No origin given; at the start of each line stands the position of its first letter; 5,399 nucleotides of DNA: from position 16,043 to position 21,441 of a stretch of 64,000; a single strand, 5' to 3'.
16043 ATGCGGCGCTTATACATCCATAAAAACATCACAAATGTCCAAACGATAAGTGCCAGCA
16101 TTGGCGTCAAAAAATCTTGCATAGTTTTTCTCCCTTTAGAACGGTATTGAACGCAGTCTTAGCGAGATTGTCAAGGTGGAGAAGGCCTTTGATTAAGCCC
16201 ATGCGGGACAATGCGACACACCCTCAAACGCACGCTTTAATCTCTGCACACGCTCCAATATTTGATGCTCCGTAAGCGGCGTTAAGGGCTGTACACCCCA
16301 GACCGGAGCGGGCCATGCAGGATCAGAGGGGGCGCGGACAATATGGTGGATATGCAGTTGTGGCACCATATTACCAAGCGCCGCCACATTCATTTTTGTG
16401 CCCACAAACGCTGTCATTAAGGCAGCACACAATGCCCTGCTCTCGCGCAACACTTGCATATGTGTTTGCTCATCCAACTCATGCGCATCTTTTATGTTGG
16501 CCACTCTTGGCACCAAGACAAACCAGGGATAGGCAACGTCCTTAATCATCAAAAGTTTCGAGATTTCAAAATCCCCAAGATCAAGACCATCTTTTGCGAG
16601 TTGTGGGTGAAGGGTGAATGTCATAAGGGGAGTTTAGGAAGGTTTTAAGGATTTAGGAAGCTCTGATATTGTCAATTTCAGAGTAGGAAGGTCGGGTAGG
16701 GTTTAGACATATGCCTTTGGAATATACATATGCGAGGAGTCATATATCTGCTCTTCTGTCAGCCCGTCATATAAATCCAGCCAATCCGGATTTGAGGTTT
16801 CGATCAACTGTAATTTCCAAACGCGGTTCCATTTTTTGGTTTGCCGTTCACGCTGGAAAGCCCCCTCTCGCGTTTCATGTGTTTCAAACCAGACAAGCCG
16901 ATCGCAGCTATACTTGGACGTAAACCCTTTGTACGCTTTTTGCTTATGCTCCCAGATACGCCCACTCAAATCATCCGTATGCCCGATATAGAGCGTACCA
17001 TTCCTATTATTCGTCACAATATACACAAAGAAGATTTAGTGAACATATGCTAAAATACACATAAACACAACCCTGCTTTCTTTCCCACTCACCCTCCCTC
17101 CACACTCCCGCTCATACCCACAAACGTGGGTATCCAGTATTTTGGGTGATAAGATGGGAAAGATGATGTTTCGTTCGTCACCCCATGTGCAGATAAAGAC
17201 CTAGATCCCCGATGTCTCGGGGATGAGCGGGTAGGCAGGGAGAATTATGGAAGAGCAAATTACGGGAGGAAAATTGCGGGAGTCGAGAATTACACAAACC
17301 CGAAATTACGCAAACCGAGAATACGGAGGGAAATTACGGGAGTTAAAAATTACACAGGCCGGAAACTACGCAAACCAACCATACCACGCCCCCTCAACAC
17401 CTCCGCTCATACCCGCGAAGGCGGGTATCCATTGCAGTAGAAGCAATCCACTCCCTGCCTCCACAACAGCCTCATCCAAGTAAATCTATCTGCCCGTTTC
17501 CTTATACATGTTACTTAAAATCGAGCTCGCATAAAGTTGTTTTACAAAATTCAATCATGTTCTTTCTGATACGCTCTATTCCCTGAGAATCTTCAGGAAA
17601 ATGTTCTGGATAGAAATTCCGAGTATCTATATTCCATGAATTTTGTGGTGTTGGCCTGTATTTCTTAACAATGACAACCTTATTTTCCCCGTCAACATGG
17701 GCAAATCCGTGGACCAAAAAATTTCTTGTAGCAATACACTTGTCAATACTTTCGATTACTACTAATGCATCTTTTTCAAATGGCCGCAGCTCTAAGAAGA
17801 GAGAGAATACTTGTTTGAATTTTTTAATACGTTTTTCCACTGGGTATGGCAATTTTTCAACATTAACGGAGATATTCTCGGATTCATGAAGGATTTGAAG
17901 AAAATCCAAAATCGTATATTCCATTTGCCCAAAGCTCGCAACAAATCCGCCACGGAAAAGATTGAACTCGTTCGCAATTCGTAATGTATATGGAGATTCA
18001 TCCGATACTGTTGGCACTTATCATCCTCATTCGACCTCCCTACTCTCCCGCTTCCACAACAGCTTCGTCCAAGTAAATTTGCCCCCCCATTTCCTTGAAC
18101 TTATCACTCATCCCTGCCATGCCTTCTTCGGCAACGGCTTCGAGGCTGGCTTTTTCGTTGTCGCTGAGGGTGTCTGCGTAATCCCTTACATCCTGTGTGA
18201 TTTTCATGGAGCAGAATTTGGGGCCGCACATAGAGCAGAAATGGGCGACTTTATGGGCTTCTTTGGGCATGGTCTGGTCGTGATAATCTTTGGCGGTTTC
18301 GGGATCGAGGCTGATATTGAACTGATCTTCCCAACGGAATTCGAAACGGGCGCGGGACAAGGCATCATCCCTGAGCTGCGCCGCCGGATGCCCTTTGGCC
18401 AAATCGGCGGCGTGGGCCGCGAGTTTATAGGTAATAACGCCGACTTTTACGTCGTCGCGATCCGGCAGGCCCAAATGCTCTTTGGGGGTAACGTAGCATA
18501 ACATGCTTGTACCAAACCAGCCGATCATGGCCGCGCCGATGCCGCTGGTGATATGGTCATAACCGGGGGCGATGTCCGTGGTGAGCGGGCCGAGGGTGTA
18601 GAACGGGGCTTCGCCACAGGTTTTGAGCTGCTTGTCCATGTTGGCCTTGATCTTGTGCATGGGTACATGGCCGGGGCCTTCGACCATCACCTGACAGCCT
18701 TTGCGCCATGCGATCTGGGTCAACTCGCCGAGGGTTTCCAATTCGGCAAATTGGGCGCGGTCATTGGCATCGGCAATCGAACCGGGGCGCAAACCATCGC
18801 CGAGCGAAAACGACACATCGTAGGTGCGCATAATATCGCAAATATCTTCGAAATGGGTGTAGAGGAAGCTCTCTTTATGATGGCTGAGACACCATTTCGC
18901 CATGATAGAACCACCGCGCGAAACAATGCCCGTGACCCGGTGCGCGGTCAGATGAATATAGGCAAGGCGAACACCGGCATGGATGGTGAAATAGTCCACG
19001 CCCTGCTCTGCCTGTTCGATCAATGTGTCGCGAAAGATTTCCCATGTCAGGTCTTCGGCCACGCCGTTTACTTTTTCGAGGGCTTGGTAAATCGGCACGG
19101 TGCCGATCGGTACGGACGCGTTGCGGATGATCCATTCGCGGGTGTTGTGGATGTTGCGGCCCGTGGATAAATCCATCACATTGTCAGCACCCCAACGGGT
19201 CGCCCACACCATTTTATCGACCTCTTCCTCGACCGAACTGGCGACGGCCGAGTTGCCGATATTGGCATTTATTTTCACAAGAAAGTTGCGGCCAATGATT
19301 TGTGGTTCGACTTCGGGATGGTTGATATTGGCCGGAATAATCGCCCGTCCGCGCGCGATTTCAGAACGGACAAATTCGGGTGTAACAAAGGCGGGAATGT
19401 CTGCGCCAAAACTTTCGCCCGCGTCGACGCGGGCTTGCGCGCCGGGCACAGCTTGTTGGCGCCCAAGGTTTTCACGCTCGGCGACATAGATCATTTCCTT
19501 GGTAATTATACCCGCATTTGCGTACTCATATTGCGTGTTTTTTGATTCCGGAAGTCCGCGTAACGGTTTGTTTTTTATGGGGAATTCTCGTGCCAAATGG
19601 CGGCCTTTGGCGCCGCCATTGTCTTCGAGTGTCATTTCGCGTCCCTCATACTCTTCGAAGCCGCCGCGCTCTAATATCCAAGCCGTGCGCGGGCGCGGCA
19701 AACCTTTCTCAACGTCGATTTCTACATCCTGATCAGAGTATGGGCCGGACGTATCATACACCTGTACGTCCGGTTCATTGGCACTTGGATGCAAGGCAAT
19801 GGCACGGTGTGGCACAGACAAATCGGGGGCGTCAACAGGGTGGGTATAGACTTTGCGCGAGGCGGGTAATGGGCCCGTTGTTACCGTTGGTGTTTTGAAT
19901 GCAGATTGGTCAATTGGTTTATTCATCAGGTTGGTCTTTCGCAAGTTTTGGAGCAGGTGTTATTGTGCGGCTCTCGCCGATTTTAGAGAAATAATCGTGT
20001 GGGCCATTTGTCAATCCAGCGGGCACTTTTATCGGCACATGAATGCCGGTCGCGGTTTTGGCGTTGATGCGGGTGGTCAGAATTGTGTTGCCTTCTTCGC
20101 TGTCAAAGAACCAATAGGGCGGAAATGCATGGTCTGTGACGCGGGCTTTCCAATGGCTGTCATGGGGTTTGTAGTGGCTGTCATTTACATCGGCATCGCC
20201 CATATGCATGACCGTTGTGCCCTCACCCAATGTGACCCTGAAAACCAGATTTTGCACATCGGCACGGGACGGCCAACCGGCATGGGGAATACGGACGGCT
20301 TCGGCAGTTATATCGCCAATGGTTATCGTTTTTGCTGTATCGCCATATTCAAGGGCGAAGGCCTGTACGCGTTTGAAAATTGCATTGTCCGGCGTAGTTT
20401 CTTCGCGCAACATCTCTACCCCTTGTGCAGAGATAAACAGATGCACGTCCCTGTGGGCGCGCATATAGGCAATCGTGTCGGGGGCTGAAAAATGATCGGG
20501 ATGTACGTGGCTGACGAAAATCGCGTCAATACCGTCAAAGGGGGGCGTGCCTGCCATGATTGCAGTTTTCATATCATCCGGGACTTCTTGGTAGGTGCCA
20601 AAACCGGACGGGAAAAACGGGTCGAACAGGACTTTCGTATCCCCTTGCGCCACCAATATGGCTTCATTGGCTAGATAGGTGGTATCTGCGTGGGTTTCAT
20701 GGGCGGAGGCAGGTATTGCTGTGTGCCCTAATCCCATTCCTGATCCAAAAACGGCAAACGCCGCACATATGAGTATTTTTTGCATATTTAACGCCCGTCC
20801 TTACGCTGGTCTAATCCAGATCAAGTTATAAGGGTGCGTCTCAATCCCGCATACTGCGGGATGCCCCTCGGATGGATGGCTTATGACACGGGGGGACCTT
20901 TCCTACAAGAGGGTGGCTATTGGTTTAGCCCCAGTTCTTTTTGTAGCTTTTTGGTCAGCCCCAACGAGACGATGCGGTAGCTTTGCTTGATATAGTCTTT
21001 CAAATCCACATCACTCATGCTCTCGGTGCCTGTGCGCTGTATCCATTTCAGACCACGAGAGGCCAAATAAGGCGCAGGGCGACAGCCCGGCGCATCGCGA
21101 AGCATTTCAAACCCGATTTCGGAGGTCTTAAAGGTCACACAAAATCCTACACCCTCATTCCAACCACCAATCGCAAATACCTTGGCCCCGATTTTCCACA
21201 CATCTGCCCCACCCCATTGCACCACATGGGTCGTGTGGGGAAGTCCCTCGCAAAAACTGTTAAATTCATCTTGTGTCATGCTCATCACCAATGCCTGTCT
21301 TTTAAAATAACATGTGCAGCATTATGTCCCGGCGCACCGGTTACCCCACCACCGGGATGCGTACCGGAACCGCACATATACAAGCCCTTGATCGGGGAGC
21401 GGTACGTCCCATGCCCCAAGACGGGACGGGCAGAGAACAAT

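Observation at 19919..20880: TPP riboswitch controls a secreted MBL-fold hydrolase translationally coupled to thiC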

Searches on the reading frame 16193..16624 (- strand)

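Call 4: search_protein_families(library=pfam, proteins=[window:16193-16624:-], max_evalue=0.01)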
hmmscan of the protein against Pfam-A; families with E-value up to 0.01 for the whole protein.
window:16193-16624:- (143 aa): 1 family
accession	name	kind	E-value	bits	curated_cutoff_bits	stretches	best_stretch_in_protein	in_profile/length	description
PF01230.28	HIT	-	9.4e-12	45.9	21.5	1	26-98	19-96/98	HIT domain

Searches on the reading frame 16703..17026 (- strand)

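Call 4: search_protein_families(library=pfam, proteins=[window:16703-17026:-], max_evalue=0.01)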
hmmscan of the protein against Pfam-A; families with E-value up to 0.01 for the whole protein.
window:16703-17026:- (107 aa): 1 family
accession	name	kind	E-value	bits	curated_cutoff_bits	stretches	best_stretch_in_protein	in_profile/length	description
PF01541.30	GIY-YIG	-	3.7e-15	56.4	22.6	1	2-71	5-76/78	GIY-YIG catalytic domain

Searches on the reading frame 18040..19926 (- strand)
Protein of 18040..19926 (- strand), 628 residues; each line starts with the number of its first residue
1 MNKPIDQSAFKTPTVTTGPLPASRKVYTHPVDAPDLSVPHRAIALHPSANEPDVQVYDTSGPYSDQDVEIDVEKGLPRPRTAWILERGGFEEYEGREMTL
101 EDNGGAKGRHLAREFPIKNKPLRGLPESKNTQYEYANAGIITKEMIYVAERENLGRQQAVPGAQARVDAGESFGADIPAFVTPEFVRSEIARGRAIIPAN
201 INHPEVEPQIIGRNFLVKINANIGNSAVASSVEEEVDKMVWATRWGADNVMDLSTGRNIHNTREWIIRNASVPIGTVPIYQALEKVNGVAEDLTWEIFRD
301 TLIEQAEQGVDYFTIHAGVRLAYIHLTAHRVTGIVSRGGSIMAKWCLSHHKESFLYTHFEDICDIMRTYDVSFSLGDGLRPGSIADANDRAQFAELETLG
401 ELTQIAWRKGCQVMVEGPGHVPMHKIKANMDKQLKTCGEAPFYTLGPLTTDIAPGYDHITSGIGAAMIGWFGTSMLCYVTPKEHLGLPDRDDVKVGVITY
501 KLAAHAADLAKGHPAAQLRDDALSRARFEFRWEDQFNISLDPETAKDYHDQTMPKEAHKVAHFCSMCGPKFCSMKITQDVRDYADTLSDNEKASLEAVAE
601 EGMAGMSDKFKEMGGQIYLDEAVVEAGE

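Call 4: search_protein_families(library=pfam, proteins=[window:18040-19926:-], max_evalue=0.01)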
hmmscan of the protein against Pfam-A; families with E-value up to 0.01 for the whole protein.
window:18040-19926:- (628 aa): 2 families
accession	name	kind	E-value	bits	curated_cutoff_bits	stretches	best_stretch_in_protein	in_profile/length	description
PF01964.24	ThiC_Rad_SAM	-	1.9e-183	610.5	25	1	131-578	1-419/420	Radical SAM ThiC family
PF13667.11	ThiC-associated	-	3e-24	85.1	27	1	19-91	1-81/81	ThiC-associated domain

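Call 5: search_protein_families(library=ncbifam, proteins=[window:18040-19926:-], max_evalue=0.01)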
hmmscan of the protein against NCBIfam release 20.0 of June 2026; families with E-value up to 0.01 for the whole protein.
window:18040-19926:- (628 aa): 4 families
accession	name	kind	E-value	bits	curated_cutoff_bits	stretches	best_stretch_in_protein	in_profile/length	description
NF006763.1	PRK09284.1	equivalog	0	1027.6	650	1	19-581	3-564/564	phosphomethylpyrimidine synthase ThiC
TIGR00190.1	thiC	equivalog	1.7e-208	692.5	460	1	131-582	2-423/423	phosphomethylpyrimidine synthase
NF009895.0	PRK13352.1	equivalog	8.9e-177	588.1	410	1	181-584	26-424/430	phosphomethylpyrimidine synthase ThiC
TIGR04386.1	ThiC_like_1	exception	6.1e-122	407.4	700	1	181-579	24-422/426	B12 lower ligand biosynthesis ThiC-like protein BzaB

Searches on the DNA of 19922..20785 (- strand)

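Call 11: search_rna_families(sources=[L001, L002, L004, L005], threshold=gathering)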
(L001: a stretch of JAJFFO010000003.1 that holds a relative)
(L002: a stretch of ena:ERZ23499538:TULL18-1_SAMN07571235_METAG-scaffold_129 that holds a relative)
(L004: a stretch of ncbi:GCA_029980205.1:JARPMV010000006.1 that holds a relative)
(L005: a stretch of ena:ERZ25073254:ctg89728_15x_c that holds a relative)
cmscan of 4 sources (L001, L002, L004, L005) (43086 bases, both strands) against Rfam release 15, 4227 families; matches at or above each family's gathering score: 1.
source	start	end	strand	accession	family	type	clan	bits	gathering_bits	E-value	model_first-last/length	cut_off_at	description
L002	4881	4971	+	RF00059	TPP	Cis-reg; riboswitch;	-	68.6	54.3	1.5e-11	1-105/105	no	TPP riboswitch aptamer (THI element)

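Call 19: search_rna_families(sources=[L012, L013, L014, L015, L016, L017, L018, L019, L020, L021, L022, L023, L024, L025, L026, L027, L028, L029, L030, L031], threshold=gathering)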
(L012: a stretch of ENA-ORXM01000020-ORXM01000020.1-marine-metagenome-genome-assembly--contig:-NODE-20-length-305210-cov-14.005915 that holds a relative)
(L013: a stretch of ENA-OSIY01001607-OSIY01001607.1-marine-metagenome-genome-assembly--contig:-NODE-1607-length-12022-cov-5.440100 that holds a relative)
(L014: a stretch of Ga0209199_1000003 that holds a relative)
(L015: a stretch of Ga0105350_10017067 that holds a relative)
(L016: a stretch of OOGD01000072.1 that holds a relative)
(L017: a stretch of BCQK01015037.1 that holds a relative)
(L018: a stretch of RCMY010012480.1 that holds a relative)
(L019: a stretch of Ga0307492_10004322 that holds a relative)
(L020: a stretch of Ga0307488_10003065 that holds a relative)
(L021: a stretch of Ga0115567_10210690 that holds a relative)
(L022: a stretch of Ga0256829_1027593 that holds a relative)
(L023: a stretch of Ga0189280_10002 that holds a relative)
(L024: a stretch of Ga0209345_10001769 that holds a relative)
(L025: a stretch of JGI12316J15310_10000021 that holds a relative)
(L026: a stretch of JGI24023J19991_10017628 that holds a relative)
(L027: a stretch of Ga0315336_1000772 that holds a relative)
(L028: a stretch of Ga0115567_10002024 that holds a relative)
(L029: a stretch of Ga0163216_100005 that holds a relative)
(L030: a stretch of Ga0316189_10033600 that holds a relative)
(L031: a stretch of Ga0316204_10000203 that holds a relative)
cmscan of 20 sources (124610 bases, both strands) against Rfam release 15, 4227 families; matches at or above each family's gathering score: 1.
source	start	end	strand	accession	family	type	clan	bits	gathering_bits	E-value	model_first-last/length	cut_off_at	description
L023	3823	3922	+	RF00059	TPP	Cis-reg; riboswitch;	-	62.8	54.3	1.1e-09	1-105/105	no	TPP riboswitch aptamer (THI element)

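Call 20: search_rna_families(source=L005, start=3800, end=6000, threshold=evalue, max_evalue=10)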
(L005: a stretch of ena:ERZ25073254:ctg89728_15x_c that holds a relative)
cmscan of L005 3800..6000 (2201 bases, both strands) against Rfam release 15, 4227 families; matches with E-value up to 10: 3.
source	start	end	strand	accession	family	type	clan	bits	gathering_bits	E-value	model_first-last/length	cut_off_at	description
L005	4018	4167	+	RF00059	TPP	Cis-reg; riboswitch;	-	43.4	54.3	1.2e-06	1-105/105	no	TPP riboswitch aptamer (THI element)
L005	3926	3955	+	RF02519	ToxI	Gene; antitoxin;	-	17.5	50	6.4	1-34/34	no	ToxI antitoxin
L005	4497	4641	-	RF02132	HOXB13-AS1_1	Gene; lncRNA;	-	16.6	60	1.5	1-136/136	no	HOXB13 antisense RNA 1 conserved region 1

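Call 21: search_rna_families(sources=[L012, L029, L001, L004, L013, L014, L016], threshold=evalue, max_evalue=0.05)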
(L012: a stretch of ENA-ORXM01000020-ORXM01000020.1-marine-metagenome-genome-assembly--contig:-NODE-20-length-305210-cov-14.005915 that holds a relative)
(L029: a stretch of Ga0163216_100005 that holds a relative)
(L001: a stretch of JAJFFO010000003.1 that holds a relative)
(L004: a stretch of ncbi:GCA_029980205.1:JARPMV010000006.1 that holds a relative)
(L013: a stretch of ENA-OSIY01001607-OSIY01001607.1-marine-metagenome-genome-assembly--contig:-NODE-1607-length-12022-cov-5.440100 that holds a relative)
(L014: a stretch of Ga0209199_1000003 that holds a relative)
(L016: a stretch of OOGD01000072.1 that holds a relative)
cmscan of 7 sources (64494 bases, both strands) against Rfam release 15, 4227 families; matches with E-value up to 0.05: 1.
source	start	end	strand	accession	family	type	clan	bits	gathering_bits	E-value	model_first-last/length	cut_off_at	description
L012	6671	6785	+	RF00059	TPP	Cis-reg; riboswitch;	-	31.7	54.3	0.027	1-105/105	no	TPP riboswitch aptamer (THI element)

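Call 47: search_rna_families(sources=[L067, L068, L069, L070, L071, L072], threshold=evalue, max_evalue=0.1)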
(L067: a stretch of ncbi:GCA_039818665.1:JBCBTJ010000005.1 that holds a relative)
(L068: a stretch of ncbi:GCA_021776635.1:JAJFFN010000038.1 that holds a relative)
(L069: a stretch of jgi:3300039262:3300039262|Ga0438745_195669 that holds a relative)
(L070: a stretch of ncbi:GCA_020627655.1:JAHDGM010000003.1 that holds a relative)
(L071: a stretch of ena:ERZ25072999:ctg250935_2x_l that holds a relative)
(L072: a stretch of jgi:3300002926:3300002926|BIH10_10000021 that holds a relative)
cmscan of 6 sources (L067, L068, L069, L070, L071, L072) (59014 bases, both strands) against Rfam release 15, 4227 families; matches with E-value up to 0.1: 7.
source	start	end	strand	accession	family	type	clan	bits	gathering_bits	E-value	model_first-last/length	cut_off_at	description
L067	9359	9470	+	RF00059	TPP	Cis-reg; riboswitch;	-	69.4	54.3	1.3e-11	1-105/105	no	TPP riboswitch aptamer (THI element)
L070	4915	5009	+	RF00059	TPP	Cis-reg; riboswitch;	-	60.2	54.3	2.4e-09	1-105/105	no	TPP riboswitch aptamer (THI element)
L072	5964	6067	+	RF00059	TPP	Cis-reg; riboswitch;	-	57.7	54.3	9.6e-09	1-105/105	no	TPP riboswitch aptamer (THI element)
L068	4499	4607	+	RF00059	TPP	Cis-reg; riboswitch;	-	46.6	54.3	5.3e-06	1-105/105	no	TPP riboswitch aptamer (THI element)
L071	4900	5012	+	RF00059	TPP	Cis-reg; riboswitch;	-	40.6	54.3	0.00016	1-105/105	no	TPP riboswitch aptamer (THI element)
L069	3702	3811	+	RF00059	TPP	Cis-reg; riboswitch;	-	39.2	54.3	0.00036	1-105/105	no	TPP riboswitch aptamer (THI element)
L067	9482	9551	+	RF02599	BASRCI408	Gene; sRNA;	-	23.8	398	0.037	343-413/435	no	Brucella sRNA CI408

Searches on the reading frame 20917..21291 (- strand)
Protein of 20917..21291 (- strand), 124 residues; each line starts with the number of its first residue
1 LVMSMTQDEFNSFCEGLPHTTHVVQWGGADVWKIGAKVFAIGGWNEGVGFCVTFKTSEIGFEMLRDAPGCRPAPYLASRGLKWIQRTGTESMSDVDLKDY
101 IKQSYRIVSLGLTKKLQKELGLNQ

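Call 4: search_protein_families(library=pfam, proteins=[window:20917-21291:-], max_evalue=0.01)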
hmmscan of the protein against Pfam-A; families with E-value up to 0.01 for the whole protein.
window:20917-21291:- (124 aa): 1 family
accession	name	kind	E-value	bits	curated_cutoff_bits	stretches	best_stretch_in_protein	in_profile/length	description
PF04237.18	YjbR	-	6.6e-13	49.6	30.1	1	16-106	2-87/88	YjbR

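Call 5: search_protein_families(library=ncbifam, proteins=[window:20917-21291:-], max_evalue=0.01)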
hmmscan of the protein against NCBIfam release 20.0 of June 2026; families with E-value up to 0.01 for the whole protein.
window:20917-21291:- (124 aa): 1 family
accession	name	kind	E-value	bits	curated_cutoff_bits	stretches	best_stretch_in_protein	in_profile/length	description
NF007603.0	PRK10250.1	equivalog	1.3e-05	25.4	183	1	15-120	15-119/122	MmcQ/YjbR family DNA-binding protein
